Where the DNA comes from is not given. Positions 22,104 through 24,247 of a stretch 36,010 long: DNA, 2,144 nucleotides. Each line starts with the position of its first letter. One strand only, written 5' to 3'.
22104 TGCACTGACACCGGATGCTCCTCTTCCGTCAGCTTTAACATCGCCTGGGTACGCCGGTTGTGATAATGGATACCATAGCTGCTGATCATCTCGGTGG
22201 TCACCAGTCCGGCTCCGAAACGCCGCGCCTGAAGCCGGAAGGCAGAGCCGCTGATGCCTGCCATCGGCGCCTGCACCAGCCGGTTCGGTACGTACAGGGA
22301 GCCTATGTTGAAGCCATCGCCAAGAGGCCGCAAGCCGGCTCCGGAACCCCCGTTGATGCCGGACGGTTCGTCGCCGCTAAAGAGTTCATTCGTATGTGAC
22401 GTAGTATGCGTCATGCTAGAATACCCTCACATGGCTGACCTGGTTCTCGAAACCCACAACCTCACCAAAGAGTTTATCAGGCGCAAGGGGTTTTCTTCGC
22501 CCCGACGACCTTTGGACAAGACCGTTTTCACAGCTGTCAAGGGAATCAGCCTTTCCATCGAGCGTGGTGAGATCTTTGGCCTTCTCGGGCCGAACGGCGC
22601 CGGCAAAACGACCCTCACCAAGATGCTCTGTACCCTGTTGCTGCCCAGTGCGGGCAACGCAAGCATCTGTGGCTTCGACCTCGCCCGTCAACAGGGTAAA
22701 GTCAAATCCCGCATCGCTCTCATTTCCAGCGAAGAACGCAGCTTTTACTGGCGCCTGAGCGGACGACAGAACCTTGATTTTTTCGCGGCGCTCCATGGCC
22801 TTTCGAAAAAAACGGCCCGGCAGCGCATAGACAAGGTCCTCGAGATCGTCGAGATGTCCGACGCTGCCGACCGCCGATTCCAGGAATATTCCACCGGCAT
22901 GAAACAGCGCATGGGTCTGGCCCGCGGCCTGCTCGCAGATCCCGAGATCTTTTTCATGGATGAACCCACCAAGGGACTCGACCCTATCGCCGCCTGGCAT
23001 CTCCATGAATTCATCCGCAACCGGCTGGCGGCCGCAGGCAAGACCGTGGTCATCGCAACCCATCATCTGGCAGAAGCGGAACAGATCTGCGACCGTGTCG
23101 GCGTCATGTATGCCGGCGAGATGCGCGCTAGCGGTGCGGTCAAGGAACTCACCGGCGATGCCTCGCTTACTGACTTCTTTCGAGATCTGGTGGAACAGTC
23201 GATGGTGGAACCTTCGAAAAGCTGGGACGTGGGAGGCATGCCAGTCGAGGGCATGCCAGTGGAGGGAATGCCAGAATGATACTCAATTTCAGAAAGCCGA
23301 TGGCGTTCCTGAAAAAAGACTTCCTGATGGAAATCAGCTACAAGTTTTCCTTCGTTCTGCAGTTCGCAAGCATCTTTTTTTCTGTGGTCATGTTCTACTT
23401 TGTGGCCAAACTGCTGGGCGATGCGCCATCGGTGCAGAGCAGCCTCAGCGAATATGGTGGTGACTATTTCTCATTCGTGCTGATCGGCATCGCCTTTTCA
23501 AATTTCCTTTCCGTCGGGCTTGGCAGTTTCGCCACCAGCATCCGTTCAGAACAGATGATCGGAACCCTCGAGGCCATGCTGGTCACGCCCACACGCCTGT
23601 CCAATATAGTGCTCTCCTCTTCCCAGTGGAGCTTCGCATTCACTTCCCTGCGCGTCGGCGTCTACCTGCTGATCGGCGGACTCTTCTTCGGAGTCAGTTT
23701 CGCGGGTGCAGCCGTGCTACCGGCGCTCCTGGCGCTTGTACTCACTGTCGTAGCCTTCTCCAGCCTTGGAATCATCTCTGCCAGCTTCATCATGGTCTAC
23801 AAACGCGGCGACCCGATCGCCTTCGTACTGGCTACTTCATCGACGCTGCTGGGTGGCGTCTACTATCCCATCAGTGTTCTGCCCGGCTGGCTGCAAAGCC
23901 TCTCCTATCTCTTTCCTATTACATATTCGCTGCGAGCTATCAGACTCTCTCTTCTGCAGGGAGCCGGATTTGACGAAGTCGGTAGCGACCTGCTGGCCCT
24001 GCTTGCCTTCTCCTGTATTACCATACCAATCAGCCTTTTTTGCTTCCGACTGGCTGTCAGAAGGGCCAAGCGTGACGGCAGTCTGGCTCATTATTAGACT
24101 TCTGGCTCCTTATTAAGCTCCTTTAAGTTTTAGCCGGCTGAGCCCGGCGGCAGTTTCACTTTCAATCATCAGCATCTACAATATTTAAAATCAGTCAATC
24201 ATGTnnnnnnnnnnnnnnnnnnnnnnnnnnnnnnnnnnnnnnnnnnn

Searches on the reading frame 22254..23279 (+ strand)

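Call 22: search_protein_families(library=pfam, proteins=[window:22254-23279:+])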
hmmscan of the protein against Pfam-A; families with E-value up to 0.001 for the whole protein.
window:22254-23279:+ (341 aa): 2 families
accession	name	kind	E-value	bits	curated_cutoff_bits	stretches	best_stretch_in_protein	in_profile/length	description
PF00005.33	ABC_tran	-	1.3e-28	100.7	25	1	96-239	2-136/137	ABC transporter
PF13304.12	AAA_21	-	8.7e-11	42.9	27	1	177-272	218-300/304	AAA domain, putative AbiEii toxin, Type IV TA system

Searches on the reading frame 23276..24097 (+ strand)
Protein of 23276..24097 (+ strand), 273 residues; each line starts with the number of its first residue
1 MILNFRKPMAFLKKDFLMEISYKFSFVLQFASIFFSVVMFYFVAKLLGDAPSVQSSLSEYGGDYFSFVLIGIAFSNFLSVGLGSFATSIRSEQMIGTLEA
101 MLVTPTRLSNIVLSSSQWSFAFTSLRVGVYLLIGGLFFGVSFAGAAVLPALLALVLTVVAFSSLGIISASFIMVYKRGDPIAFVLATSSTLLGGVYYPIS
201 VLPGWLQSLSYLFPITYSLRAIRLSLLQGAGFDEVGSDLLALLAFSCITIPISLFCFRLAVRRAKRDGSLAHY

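Call 22: search_protein_families(library=pfam, proteins=[window:23276-24097:+])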
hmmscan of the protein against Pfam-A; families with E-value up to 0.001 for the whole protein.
window:23276-24097:+ (273 aa): 2 families
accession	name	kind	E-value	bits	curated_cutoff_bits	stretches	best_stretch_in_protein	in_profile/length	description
PF01061.29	ABC2_membrane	-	5.8e-18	65.6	26.9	1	22-225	15-209/211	ABC-2 type transporter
PF12698.13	ABC2_membrane_3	-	6.1e-08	32.6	31.6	1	56-254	152-346/347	ABC-2 family transporter protein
